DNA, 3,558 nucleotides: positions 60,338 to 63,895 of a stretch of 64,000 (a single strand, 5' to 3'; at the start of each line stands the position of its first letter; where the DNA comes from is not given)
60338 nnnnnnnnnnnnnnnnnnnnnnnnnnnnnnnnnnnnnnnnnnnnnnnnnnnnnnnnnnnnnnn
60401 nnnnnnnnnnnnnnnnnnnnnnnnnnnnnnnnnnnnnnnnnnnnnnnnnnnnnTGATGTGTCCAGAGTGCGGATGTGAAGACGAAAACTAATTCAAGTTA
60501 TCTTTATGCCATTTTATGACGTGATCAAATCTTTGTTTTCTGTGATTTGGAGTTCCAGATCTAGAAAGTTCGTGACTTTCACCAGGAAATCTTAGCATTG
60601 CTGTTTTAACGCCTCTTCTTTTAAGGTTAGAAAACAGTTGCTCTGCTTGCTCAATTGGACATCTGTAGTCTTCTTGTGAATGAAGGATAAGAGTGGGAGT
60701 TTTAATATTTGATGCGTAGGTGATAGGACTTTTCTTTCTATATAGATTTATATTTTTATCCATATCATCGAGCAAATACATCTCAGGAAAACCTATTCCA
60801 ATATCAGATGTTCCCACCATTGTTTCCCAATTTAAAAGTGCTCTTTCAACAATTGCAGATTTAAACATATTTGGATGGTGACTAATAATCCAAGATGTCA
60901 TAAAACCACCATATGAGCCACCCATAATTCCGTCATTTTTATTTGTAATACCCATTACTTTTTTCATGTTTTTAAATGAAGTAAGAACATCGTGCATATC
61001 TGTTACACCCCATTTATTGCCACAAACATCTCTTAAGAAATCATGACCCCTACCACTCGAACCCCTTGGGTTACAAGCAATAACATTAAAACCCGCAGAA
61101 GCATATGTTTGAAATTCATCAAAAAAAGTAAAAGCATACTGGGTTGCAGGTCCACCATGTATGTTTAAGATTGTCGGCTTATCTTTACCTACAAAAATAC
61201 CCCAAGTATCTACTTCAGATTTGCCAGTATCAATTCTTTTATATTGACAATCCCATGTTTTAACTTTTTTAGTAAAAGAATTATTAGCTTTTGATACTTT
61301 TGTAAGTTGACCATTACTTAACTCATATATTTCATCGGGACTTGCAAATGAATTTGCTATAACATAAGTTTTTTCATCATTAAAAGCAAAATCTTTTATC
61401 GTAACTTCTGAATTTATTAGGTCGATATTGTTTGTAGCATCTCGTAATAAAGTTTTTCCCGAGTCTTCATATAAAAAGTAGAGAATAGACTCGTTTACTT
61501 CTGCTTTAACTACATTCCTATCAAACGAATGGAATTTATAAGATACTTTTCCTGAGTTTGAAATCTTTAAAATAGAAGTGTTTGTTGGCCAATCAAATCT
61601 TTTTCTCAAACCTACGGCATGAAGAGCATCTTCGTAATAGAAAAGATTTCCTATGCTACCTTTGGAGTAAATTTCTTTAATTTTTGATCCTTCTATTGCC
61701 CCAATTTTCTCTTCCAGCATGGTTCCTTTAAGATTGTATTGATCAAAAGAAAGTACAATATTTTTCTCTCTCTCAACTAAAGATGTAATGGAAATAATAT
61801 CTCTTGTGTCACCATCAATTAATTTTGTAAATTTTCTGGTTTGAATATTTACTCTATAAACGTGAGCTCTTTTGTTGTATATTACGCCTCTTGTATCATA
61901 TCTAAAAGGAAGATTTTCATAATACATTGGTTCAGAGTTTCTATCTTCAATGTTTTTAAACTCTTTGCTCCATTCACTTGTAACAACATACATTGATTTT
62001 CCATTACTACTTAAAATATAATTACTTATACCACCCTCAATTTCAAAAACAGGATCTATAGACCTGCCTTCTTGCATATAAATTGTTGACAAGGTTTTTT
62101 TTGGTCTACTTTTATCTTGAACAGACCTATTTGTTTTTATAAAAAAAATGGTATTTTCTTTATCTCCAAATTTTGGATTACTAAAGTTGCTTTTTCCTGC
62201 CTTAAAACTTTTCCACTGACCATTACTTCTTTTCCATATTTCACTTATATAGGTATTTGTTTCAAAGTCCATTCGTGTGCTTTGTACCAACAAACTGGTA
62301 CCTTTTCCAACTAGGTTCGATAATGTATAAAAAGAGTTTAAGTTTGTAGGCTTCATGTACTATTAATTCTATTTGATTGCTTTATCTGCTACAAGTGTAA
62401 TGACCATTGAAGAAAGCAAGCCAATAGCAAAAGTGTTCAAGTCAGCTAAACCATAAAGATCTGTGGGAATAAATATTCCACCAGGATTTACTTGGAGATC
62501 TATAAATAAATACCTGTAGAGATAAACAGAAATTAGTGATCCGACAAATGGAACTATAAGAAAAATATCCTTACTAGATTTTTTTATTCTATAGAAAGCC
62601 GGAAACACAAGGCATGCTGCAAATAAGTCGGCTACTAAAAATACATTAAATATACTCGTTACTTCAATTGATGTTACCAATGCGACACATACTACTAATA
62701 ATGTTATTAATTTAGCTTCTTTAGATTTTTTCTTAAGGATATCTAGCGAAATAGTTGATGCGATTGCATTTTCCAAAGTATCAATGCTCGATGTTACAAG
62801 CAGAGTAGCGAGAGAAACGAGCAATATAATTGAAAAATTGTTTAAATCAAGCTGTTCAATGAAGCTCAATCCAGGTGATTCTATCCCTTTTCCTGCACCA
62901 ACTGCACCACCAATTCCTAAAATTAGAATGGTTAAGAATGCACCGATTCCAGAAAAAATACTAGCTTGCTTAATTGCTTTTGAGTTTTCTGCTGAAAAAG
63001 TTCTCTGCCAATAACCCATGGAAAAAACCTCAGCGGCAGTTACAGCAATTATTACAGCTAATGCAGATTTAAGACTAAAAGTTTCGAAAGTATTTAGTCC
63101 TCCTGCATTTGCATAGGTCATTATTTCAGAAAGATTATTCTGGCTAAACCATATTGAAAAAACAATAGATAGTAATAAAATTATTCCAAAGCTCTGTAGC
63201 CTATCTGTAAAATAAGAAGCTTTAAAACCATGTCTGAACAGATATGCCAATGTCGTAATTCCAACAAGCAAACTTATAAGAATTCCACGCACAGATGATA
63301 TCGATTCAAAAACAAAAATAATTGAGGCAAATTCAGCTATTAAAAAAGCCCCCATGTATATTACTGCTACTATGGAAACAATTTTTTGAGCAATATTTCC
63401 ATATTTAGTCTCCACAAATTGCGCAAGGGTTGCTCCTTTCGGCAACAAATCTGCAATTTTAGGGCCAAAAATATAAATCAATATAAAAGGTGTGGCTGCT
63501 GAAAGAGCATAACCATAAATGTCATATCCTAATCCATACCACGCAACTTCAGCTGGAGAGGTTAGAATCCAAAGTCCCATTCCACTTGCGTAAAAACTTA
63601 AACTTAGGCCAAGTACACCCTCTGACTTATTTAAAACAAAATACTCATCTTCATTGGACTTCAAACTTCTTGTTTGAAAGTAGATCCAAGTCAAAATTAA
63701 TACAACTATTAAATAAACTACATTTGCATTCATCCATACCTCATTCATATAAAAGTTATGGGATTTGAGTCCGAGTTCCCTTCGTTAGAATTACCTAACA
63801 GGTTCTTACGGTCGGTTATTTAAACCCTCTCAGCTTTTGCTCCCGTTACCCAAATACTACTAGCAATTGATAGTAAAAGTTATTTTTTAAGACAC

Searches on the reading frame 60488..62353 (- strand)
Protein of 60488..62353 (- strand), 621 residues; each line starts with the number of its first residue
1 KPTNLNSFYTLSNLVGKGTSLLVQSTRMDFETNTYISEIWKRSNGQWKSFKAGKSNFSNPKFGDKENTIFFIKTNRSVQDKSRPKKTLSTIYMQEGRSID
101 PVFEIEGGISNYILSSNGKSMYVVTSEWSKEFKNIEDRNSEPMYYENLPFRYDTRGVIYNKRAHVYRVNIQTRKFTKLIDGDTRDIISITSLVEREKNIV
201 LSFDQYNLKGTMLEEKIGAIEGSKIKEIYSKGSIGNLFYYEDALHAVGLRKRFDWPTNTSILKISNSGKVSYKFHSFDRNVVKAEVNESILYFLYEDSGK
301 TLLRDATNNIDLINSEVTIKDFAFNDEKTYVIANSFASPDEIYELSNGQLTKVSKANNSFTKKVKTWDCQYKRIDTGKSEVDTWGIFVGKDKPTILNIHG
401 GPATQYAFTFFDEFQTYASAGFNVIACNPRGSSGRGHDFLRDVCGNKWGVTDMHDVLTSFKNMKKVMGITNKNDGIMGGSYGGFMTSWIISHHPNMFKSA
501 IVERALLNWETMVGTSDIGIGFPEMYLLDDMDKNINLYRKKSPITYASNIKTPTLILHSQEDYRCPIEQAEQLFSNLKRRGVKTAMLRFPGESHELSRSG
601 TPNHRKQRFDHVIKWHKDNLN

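Call 70: search_protein_families(library=ncbifam, proteins=[window:60488-62353:-], max_evalue=0.01)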
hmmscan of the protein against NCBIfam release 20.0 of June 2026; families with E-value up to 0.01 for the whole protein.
window:60488-62353:- (621 aa): 11 families
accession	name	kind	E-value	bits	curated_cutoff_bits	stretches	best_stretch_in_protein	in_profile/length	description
NF053518.1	DipepPtdsDpp5Prph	equivalog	1.4e-36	126.3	900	1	267-598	286-635/655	dipeptidyl-peptidase Dpp5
NF033523.0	lasso_peptidase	equivalog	1.7e-07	30.4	400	1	415-616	430-633/638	Atxe2 family lasso peptide isopeptidase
TIGR01250.1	pro_imino_pep_2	subfamily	0.00013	21.7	167.65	1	382-510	14-134/288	proline iminopeptidase-family hydrolase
NF050058.1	e_dPHAscl_type1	hypoth_equivalog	0.00082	18.9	150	1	391-515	21-147/276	extracellular catalytic domain type 1 short-chain-length polyhydroxyalkanoate depolymerase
NF050057.1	e_dPHAmcl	equivalog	0.00083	18.7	270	0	552-600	192-240/252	extracellular medium-chain-length polyhydroxyalkanoate depolymerase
NF041759.1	mac_hydro_EstT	equivalog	0.0019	17.4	450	0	548-598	217-263/278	macrolide hydrolase EstT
NF042968.1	AcxylEst_AxeA1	equivalog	0.0024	16.3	700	1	450-617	98-265/459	acetylxylan esterase AxeA1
NF001209.0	PRK00175.1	equivalog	0.0029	16.5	331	0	443-502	120-178/381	homoserine O-acetyltransferase MetX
NF052354.1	EstLipQMycob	equivalog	0.0035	16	700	1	532-585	311-364/418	esterase LipQ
NF052610.1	macro_16_ester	equivalog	0.0043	16.5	420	0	545-597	217-265/281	alpha/beta fold macrolide esterase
NF047920.1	lactonase_UilS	equivalog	0.0051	16.6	400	0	541-579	210-248/285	UilS family quorum-quenching N-acyl-homoserine lactonase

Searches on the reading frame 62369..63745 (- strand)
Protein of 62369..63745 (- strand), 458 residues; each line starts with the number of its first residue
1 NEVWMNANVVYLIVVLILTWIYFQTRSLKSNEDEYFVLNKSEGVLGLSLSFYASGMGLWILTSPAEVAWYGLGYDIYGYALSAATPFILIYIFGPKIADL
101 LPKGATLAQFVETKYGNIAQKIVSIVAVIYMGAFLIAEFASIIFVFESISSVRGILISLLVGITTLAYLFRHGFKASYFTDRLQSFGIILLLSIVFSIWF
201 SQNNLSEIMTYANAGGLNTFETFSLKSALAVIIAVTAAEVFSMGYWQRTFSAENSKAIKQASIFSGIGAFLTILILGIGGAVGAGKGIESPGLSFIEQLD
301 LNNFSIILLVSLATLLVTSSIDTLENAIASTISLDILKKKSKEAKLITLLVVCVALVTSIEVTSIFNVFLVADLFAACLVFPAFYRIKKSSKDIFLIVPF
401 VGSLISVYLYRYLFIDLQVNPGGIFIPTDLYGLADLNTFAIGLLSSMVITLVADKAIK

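Call 70: search_protein_families(library=ncbifam, proteins=[window:62369-63745:-], max_evalue=0.01)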
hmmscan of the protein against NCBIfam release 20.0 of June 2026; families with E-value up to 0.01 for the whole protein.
window:62369-63745:- (458 aa): 1 family
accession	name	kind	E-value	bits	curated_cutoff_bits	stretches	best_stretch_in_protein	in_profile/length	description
TIGR00813.1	sss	superfamily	3.2e-11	42.9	184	1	35-282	1-263/411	sodium/solute symporter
